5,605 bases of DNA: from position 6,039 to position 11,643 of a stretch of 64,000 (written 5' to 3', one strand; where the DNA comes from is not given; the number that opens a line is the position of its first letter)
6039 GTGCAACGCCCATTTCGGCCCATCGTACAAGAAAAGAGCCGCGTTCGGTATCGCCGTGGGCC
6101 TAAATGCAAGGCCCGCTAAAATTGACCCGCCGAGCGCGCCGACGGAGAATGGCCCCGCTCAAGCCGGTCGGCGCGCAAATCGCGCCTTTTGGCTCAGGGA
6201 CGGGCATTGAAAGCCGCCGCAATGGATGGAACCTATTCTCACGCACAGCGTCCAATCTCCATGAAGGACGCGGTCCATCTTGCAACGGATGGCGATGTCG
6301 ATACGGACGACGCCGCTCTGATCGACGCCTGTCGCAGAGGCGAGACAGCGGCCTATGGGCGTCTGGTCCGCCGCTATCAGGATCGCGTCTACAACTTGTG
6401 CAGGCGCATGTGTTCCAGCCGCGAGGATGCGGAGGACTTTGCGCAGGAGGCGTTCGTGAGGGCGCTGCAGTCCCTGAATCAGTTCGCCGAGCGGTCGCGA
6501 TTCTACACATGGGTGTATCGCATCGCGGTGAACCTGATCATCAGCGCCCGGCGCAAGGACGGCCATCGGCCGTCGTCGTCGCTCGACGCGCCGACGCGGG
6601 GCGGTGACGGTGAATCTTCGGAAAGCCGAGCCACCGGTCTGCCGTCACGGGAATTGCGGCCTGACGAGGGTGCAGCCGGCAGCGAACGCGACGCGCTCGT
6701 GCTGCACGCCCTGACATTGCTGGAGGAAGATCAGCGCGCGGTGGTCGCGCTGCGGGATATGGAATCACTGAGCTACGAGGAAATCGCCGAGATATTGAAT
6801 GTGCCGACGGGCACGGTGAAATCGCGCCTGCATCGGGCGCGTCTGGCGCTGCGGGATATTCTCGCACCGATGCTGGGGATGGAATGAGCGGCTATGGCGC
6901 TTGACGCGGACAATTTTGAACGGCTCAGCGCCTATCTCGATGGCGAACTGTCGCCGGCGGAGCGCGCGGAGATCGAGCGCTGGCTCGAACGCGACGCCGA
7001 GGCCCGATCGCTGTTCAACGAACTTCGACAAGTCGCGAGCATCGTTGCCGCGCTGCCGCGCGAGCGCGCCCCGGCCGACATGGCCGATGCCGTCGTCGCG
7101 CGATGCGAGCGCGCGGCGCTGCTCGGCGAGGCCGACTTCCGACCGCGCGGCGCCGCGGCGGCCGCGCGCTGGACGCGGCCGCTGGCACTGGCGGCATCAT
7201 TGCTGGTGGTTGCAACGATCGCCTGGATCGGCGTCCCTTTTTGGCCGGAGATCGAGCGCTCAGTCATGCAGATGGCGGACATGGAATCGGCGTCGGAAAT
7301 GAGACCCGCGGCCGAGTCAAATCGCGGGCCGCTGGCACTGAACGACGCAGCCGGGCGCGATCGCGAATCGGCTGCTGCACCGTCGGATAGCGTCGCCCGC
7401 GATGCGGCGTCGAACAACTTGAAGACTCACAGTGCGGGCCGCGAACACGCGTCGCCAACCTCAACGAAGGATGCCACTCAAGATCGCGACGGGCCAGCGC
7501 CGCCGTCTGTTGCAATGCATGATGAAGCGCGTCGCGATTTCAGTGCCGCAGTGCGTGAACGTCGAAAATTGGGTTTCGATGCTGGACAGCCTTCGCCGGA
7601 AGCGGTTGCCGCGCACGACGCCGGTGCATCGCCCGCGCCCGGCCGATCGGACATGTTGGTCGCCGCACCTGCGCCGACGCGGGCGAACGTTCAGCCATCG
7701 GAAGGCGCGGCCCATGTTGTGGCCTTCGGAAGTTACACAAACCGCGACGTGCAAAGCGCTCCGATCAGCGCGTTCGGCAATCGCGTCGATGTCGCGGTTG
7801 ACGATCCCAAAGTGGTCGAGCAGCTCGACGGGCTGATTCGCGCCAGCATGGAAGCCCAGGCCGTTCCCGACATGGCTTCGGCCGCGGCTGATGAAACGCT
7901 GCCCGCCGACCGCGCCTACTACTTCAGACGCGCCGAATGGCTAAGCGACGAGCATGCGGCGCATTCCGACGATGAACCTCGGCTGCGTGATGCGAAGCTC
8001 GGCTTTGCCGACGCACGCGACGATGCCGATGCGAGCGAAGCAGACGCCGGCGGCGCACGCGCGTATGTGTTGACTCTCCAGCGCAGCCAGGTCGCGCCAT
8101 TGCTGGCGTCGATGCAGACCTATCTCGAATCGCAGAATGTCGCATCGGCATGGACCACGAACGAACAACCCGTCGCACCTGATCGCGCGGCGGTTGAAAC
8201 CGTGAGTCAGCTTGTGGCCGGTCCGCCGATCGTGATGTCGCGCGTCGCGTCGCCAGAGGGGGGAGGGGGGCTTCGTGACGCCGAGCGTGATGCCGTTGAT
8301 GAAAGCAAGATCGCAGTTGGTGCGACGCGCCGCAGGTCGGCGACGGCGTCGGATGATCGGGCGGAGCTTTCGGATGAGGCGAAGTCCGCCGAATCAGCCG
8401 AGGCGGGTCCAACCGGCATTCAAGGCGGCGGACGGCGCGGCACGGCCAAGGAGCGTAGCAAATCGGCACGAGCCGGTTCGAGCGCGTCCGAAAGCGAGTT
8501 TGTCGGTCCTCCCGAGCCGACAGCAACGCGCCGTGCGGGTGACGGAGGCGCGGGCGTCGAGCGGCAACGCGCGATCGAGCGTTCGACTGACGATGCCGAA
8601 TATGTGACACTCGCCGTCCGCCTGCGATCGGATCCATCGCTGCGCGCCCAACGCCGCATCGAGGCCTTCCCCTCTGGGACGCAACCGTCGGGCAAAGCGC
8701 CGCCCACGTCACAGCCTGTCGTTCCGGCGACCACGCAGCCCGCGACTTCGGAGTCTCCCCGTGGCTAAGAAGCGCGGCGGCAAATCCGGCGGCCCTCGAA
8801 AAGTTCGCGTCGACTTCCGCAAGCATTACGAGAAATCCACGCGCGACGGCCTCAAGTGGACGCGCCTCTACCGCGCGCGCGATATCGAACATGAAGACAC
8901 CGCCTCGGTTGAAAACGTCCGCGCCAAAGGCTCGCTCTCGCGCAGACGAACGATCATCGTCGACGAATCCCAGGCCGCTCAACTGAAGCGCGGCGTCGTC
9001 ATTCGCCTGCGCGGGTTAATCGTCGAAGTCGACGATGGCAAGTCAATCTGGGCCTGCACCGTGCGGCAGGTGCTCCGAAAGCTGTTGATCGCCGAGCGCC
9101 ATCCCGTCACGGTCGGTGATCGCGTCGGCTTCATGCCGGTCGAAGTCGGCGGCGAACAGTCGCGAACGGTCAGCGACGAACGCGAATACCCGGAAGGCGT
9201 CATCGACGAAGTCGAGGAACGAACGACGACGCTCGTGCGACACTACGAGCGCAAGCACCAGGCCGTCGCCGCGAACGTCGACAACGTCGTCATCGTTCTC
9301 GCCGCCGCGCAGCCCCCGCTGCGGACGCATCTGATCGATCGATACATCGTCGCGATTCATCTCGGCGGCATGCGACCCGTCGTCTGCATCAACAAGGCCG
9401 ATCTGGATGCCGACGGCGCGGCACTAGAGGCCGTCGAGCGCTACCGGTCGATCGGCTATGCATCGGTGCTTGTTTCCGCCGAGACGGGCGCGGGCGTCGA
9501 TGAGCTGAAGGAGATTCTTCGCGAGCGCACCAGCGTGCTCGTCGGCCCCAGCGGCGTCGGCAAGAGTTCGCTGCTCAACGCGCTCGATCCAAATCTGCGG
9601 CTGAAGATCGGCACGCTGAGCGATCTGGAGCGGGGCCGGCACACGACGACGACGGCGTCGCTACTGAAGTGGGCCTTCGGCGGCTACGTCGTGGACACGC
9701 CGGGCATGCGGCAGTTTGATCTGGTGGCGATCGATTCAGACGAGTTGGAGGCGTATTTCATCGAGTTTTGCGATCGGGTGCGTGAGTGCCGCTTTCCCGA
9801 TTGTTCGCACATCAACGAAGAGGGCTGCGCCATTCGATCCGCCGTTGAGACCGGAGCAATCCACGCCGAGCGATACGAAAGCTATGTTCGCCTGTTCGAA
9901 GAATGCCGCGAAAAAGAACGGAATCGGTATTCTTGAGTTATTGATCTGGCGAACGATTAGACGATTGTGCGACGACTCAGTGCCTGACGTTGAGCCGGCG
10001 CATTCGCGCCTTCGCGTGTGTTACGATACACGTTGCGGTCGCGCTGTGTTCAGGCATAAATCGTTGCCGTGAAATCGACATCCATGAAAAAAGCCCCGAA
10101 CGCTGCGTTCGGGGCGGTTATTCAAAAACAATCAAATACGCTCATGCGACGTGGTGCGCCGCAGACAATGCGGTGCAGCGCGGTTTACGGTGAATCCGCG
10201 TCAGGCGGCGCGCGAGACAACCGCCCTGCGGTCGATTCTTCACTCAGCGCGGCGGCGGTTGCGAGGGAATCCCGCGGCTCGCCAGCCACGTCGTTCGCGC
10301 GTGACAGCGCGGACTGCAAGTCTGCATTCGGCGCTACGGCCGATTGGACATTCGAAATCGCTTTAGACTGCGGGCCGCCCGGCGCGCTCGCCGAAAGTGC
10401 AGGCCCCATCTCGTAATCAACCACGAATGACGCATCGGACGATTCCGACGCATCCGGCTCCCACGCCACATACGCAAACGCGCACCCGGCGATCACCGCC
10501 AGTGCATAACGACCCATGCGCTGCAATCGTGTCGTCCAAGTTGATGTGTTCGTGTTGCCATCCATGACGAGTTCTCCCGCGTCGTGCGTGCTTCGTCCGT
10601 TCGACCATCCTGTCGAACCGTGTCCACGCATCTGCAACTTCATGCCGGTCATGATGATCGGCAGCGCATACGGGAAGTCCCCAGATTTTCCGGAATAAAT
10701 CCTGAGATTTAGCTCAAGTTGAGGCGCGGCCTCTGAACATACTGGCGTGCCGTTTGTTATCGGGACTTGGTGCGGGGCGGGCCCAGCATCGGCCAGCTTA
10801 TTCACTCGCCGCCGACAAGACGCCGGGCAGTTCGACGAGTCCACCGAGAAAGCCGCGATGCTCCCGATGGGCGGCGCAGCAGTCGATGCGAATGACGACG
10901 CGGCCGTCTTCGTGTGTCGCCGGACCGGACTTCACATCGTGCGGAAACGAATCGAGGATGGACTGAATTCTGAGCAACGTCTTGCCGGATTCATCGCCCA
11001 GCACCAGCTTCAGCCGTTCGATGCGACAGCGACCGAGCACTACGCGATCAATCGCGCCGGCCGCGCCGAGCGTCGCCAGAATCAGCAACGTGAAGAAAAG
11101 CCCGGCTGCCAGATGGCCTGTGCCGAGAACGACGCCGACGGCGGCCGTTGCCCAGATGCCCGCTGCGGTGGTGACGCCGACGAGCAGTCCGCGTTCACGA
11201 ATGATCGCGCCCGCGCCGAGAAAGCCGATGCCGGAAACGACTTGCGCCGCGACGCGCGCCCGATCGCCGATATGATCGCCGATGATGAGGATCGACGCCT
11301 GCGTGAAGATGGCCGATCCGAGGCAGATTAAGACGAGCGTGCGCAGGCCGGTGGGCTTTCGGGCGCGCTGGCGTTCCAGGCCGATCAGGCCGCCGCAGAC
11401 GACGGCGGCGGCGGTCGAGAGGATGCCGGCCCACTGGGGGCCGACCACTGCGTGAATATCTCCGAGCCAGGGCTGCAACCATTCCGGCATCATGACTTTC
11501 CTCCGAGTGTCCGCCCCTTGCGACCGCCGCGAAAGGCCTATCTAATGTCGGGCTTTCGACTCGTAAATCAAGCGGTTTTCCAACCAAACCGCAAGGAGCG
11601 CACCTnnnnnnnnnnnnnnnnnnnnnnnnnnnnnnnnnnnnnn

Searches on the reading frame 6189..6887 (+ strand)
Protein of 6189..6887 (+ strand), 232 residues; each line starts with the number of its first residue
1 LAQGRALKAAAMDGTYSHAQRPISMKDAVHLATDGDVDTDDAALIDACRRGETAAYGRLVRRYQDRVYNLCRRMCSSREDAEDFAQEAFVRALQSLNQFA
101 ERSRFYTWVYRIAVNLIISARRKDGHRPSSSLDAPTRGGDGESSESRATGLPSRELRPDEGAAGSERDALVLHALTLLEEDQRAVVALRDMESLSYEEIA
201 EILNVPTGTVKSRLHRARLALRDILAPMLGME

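Call 13: search_protein_families(library=pfam, proteins=[window:6189-6887:+], max_evalue=0.001)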
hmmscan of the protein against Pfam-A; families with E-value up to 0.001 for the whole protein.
window:6189-6887:+ (232 aa): 5 families
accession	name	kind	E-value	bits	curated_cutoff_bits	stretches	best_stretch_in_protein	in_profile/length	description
PF04542.20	Sigma70_r2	-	2e-20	72.8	24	1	59-125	1-69/71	Sigma-70 region 2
PF08281.18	Sigma70_r4_2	-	5.1e-18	64.9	25.7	1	171-221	4-54/54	Sigma-70, region 4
PF04545.22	Sigma70_r4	-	7.8e-14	51.4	24.1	1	174-222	1-49/50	Sigma-70, region 4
PF07638.17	Sigma70_ECF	-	9.8e-12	45.6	21.1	1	42-222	5-180/185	ECF sigma factor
PF13384.12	HTH_23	-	0.00055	20.1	24.6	0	180-216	4-40/50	Homeodomain-like domain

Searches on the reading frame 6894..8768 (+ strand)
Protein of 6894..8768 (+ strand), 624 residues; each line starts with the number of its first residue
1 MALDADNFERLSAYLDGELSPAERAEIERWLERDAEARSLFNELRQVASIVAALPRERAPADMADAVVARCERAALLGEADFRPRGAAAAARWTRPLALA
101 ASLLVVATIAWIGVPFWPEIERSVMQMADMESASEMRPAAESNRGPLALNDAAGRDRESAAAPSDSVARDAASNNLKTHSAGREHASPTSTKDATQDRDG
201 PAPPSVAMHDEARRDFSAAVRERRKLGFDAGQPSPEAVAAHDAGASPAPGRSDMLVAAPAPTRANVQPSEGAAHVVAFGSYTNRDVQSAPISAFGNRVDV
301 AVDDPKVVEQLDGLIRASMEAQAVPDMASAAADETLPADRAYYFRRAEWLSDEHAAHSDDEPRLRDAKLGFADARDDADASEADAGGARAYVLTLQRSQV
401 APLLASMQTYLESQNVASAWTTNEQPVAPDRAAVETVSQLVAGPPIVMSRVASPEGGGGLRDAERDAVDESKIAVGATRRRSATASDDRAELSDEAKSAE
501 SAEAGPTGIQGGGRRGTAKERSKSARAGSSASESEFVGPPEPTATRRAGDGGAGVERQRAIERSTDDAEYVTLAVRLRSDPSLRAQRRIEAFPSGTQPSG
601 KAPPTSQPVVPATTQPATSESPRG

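Call 13: search_protein_families(library=pfam, proteins=[window:6894-8768:+], max_evalue=0.001)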
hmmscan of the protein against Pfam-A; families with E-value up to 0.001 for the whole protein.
window:6894-8768:+ (624 aa): 1 family
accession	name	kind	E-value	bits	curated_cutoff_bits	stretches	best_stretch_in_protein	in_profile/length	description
PF13490.11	zf-HC2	-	1.5e-05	25.4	22.2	1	9-29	6-26/35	Putative zinc-finger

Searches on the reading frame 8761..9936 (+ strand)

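Call 13: search_protein_families(library=pfam, proteins=[window:8761-9936:+], max_evalue=0.001)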
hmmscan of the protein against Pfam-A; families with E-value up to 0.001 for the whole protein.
window:8761-9936:+ (391 aa): 3 families
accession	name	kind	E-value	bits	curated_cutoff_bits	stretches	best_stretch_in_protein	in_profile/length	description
PF03193.22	RsgA_GTPase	-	1.2e-55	188.4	30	1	151-321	1-173/174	RsgA GTPase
PF01926.29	MMR_HSR1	-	2.9e-05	24.6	21.9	1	259-319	3-57/113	50S ribosome-binding GTPase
PF20703.3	nSTAND1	-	0.00022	21.4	27.1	1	246-280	23-59/379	Novel STAND NTPase 1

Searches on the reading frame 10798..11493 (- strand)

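Call 81: search_protein_families(library=ncbifam, proteins=[window:10798-11493:-], max_evalue=0.00001)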
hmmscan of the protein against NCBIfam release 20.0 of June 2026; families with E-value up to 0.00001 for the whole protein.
window:10798-11493:- (231 aa): 2 families
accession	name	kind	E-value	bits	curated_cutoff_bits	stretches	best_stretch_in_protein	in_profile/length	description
NF007431.0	PRK09977.1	equivalog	7.8e-32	110.6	214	1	26-166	8-154/215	MgtC/SapB family protein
NF011912.0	PRK15385.1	equivalog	4.8e-22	78.4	255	1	24-140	11-124/231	MgtC family protein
